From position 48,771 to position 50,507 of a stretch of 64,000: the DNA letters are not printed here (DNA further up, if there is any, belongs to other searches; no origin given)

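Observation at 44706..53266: Compact five-gene glycan-modification locus: FAD oxidase, Wzx flippase, CapK/F390-synthetase-like ligase, GNAT-MTase fusion, and GT2-GT-C fusion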

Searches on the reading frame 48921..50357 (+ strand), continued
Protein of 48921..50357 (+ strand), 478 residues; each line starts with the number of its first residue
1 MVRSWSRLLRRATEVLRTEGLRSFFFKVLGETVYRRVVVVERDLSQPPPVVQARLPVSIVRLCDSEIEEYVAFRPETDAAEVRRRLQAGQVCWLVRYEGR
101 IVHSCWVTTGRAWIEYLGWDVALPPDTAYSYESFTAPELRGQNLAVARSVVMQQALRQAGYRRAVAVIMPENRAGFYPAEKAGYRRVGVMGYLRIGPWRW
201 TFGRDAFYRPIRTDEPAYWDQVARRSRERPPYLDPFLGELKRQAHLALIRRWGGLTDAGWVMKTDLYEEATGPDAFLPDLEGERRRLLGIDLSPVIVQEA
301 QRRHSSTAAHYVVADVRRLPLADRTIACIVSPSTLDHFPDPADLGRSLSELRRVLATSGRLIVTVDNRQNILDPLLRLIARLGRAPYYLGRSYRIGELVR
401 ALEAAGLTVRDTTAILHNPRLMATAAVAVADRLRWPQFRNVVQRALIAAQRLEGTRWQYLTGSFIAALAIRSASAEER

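Call 62: fold_search(model_id=the predicted structure, library=pdb)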
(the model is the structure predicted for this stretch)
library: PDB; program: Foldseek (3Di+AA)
matches with E <= 10: 1974; with E <= 0.001: 1132
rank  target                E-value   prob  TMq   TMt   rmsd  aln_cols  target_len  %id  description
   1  6uv6_C                9.0e-14  1.00  0.33  0.57   7.3       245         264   19  AtmM with bound rebeccamycin analogue (released 2020-11-25)
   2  6uvq_A                9.5e-14  1.00  0.33  0.59   7.3       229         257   21  Crystal structure of Apo AtmM (released 2020-11-25)
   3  6uv6_A                3.9e-13  1.00  0.34  0.58   7.4       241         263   22  AtmM with bound rebeccamycin analogue (released 2020-11-25)
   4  3l8d                  1.1e-12  1.00  0.34  0.74   8.0       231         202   12  Crystal structure of methyltransferase from Bacillus Thuringiensis (released 2010-01-12)
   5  3bus_B                1.5e-12  1.00  0.37  0.70   6.6       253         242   18  Crystal Structure of RebM (released 2008-03-25)
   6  5gm1_E                1.5e-12  1.00  0.34  0.56   6.8       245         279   21  Crystal structure of methyltransferase TleD complexed with SAH (released 2016-09-28)
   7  8zc8_B                1.6e-12  1.00  0.35  0.57   7.4       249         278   18  The structure of MitM and mitomycin A with SAH in mitomycin (released 2024-11-27)
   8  6f5z_B                1.8e-12  1.00  0.36  0.70   6.0       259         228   17  Complex between the Haloferax volcanii Trm112 methyltransferase activator and the Hvo_0019 putative methyltransferase (released 2018-07-11)
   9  5gm1_C                1.8e-12  1.00  0.34  0.56   6.8       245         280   19  Crystal structure of methyltransferase TleD complexed with SAH (released 2016-09-28)
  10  2o57_D                1.9e-12  1.00  0.33  0.56   6.8       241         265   16  Crystal Structure of a putative sarcosine dimethylglycine methyltransferase from Galdieria sulphuraria (released 2006-12-19)
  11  5gm2_L                2.0e-12  1.00  0.34  0.59   6.8       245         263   20  Crystal structure of methyltransferase TleD complexed with SAH and teleocidin A1 (released 2016-09-28)
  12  5gm2_M                2.3e-12  1.00  0.34  0.58   6.8       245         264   21  Crystal structure of methyltransferase TleD complexed with SAH and teleocidin A1 (released 2016-09-28)
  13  2o57_B                2.3e-12  1.00  0.33  0.54   7.0       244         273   16  Crystal Structure of a putative sarcosine dimethylglycine methyltransferase from Galdieria sulphuraria (released 2006-12-19)
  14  8zc7_A                2.7e-12  1.00  0.33  0.55   7.1       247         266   16  Crystallographic analysis of MitM, which catalyzes the post-mitosane modification in mitomycin biosynthesis (released 2024-11-27)
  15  8zc7_B                4.1e-12  1.00  0.35  0.60   5.8       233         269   16  Crystallographic analysis of MitM, which catalyzes the post-mitosane modification in mitomycin biosynthesis (released 2024-11-27)
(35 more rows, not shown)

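Call 69: search_protein_families(library=pfam, proteins=[L047:5939-8512:+, L047:4536-5945:+, L035:11490-14864:+, L047:17875-19557:+, L024:10809-12305:+, L006:8308-9951:+, L006:11439-12650:+, L047:17048-17935:-, L032:1949-3829:+, L047:16097-17041:-], max_evalue=0.001)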
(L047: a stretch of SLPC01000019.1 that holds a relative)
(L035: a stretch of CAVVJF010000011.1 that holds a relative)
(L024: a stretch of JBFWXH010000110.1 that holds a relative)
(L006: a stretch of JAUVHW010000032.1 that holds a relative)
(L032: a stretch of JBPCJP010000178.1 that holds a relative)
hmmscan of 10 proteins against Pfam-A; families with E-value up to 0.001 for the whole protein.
L047:5939-8512:+ (857 aa): 0 families

L047:4536-5945:+ (469 aa): 3 families
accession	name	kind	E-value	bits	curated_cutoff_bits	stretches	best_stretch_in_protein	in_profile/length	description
PF00534.26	Glycos_transf_1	-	1.2e-13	51.5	26.4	1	208-377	3-171/172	Glycosyl transferases group 1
PF13692.12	Glyco_trans_1_4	-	3.1e-10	40.9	27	1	222-364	4-142/142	Glycosyl transferases group 1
PF13524.12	Glyco_trans_1_2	-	3.7e-06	27.4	25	1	350-393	101-143/144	Glycosyl transferase-like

L035:11490-14864:+ (1124 aa): 15 families
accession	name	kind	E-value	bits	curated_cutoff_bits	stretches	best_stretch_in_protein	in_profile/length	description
PF13191.12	AAA_16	-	4e-22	79.9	32.6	1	287-472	1-165/167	AAA ATPase domain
PF00211.25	Guanylate_cyc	-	7.4e-20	71.7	21.9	1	87-257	6-172/183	Adenylate and Guanylate cyclase catalytic domain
PF13424.12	TPR_12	-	3.6e-17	62.8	30.1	1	876-942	8-76/77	Tetratricopeptide repeat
PF17874.7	TPR_MalT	-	8.9e-13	48.7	45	2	961-1106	11-155/336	MalT-like TPR region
PF13176.12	TPR_7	-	6.5e-10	38.7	27.9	0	830-850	5-27/36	Tetratricopeptide repeat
PF12773.13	DZR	-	2.1e-09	37.8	27.3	1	3-46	1-45/45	Double zinc ribbon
PF00515.34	TPR_1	-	6.9e-07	29.3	27.8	0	954-979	4-29/34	Tetratricopeptide repeat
PF07719.23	TPR_2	-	7.4e-07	29.3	27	0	953-982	3-32/34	Tetratricopeptide repeat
PF13432.12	TPR_16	-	1e-05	26.3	32.7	0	956-1020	2-60/65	Tetratricopeptide repeat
PF13181.12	TPR_8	-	2.1e-05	24.8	25.7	0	828-849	5-26/34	Tetratricopeptide repeat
PF13374.12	TPR_10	-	4.2e-05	23.9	27.5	0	873-904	4-35/42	Tetratricopeptide repeat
PF07721.20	TPR_4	-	9e-05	23.2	27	0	874-893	4-23/26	Tetratricopeptide repeat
PF13240.11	Zn_Ribbon_1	-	0.00013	22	25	0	3-24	2-23/23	zinc-ribbon domain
PF13401.12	AAA_22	-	0.00022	22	27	1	311-464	6-109/130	AAA domain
PF13248.11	Zn_ribbon_3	-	0.00041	20.2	27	0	26-48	3-25/26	zinc-ribbon domain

L047:17875-19557:+ (560 aa): 2 families
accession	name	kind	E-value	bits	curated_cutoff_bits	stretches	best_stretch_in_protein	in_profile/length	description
PF00370.27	FGGY_N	-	8.6e-36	124.2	28.8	1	79-335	1-245/245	FGGY family of carbohydrate kinases, N-terminal domain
PF02782.22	FGGY_C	-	2.3e-15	57.3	27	1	375-536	36-196/198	FGGY family of carbohydrate kinases, C-terminal domain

L024:10809-12305:+ (498 aa): 2 families
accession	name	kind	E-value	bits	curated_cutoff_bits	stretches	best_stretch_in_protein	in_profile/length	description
PF01943.22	Polysacc_synt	-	1.3e-19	71.2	28.2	1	14-264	2-255/274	Polysaccharide biosynthesis protein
PF13440.11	Polysacc_synt_3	-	1.8e-14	54.1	23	1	37-331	1-292/293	Polysaccharide biosynthesis protein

L006:8308-9951:+ (547 aa): 1 family
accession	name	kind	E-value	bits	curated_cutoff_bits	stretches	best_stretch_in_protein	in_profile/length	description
PF01663.27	Phosphodiest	-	7.1e-36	124.9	23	1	5-428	1-330/342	Type I phosphodiesterase / nucleotide pyrophosphatase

L006:11439-12650:+ (403 aa): 3 families
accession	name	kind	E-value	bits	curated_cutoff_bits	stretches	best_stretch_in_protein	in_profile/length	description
PF00208.27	ELFV_dehydrog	-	4.3e-42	144.9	23.4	1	144-339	9-216/241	Glutamate/Leucine/Phenylalanine/Valine dehydrogenase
PF02812.23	ELFV_dehydrog_N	-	8.4e-18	64.8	25.3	1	22-124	21-124/129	Glu/Leu/Phe/Val dehydrogenase, dimerisation domain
PF02826.25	2-Hacid_dh_C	-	4.6e-06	26.6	25.1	1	156-203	26-73/178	D-isomer specific 2-hydroxyacid dehydrogenase, NAD binding domain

L047:17048-17935:- (295 aa): 3 families
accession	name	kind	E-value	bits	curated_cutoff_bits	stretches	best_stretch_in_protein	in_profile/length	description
PF00535.33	Glycos_transf_2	-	2e-31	109.7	23.3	1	9-163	1-162/168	Glycosyl transferase family 2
PF10111.15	Glyco_tranf_2_2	-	6.9e-08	32.7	27.3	1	9-114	1-110/276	Glycosyltransferase like family 2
PF13641.12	Glyco_tranf_2_3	-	1.2e-07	32.4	27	1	8-115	3-118/230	Glycosyltransferase like family 2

L032:1949-3829:+ (626 aa): 3 families
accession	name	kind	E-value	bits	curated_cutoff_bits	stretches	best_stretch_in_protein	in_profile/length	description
PF00733.27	Asn_synthase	-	7.4e-85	286.1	21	1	242-617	2-353/354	Asparagine synthase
PF13537.11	GATase_7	-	6.8e-46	155.7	25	1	49-167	2-123/123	Glutamine amidotransferase domain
PF13522.11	GATase_6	-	9.7e-41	139.3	27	1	33-161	1-130/130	Glutamine amidotransferase domain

L047:16097-17041:- (314 aa): 5 families
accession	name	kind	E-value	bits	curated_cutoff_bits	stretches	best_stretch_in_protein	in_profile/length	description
PF00535.33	Glycos_transf_2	-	1.5e-20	74.2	23.3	1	27-197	7-167/168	Glycosyl transferase family 2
PF13641.12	Glyco_tranf_2_3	-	2.9e-12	47.5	27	1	35-256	18-227/230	Glycosyltransferase like family 2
PF13506.12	Glyco_transf_21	-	3.6e-08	33.5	21.7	1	100-251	31-171/174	Glycosyl transferase family 21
PF10111.15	Glyco_tranf_2_2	-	1.6e-05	25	27.3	1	46-219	28-201/276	Glycosyltransferase like family 2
PF13632.12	Glyco_trans_2_3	-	2.3e-05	24.8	27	1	102-256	1-136/198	Glycosyl transferase family group 2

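Call 81: search_protein_families(library=pfam, proteins=[L017:13295-14629:+, L017:15074-16747:+, L062:11313-12560:+, L062:6968-7765:+, L029:8495-9919:+, L030:10778-11434:+, L029:13048-14349:+, L030:11612-14251:+, L029:12069-13043:+, L012:12831-13670:-], max_evalue=0.001)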
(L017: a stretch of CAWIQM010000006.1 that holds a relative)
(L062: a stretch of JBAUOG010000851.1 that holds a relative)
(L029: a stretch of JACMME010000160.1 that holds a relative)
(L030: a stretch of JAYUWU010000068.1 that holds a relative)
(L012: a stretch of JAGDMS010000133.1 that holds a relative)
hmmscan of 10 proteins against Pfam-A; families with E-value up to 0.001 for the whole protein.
L017:13295-14629:+ (444 aa): 1 family
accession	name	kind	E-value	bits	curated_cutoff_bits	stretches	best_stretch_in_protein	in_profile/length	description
PF12779.12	WXXGXW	-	1.7e-09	38.1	18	1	48-73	1-26/26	WXXGXW repeat (2 copies)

L017:15074-16747:+ (557 aa): 1 family
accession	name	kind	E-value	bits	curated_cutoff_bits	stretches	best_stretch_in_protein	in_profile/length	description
PF03372.29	Exo_endo_phos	-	7.6e-15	55.7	24.5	1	93-377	1-174/225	Endonuclease/Exonuclease/phosphatase family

L062:11313-12560:+ (415 aa): 2 families
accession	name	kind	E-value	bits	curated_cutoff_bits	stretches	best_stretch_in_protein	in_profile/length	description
PF20239.3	DUF6596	-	6.6e-32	110.3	27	1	185-284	1-101/102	Family of unknown function (DUF6596)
PF04542.20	Sigma70_r2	-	7.5e-07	29.3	24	1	20-84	4-70/71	Sigma-70 region 2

L062:6968-7765:+ (265 aa): 4 families
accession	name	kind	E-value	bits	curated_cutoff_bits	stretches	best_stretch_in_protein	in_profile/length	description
PF00406.28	ADK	-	1.3e-29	103.7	26.8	1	79-232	1-150/151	Adenylate kinase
PF13207.12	AAA_17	-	2.4e-20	73.7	27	1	80-211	1-133/136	AAA domain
PF13238.12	AAA_18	-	6.7e-06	27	29.4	1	80-211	4-123/128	AAA domain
PF13671.12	AAA_33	-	8.7e-06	26.5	27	1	76-221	1-140/143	AAA domain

L029:8495-9919:+ (474 aa): 2 families
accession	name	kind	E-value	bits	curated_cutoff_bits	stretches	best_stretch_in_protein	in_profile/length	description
PF00501.34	AMP-binding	-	1.6e-61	208.7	29.9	1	13-336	9-384/384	AMP-binding enzyme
PF13193.12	AMP-binding_C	-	2.6e-17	64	24.5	1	386-459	1-76/76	AMP-binding enzyme C-terminal domain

L030:10778-11434:+ (218 aa): 0 families

L029:13048-14349:+ (433 aa): 2 families
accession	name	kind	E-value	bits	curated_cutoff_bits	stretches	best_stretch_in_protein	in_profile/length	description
PF08245.18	Mur_ligase_M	-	1.2e-23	84.6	24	1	53-235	2-200/200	Mur ligase middle domain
PF02875.26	Mur_ligase_C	-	6.6e-15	56.5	28.4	1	257-380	1-125/127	Mur ligase, glutamate ligase domain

L030:11612-14251:+ (879 aa): 5 families
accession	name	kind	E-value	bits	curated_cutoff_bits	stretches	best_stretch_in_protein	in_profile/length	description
PF00069.31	Pkinase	-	1.3e-47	162.8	31.7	1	15-262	1-251/263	Protein kinase domain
PF07714.23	PK_Tyr_Ser-Thr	-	2.4e-33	116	23.1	1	17-262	3-248/258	Protein tyrosine and serine/threonine kinase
PF07676.18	PD40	-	4.2e-15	55.7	20.9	0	387-402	11-26/38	WD40-like Beta Propeller Repeat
PF00930.27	DPPIV_N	-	2.7e-06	26.8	22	0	613-671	1-62/354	Dipeptidyl peptidase IV (DPP IV) N-terminal region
PF01636.29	APH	-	8.5e-06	26.1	23.2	0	124-157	161-196/239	Phosphotransferase enzyme family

L029:12069-13043:+ (324 aa): 1 family
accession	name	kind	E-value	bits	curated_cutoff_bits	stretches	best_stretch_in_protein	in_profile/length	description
PF02274.22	ADI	-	1.4e-26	93.9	22.8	1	93-319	122-376/377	Arginine deiminase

L012:12831-13670:- (279 aa): 2 families
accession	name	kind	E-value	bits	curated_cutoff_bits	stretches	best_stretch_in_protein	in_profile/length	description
PF04016.18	DUF364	-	2.2e-32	112.2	23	1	121-265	3-145/147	Putative heavy-metal chelation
PF13938.11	DUF4213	-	2.9e-16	60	23.5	1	18-100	9-75/75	Putative heavy-metal chelation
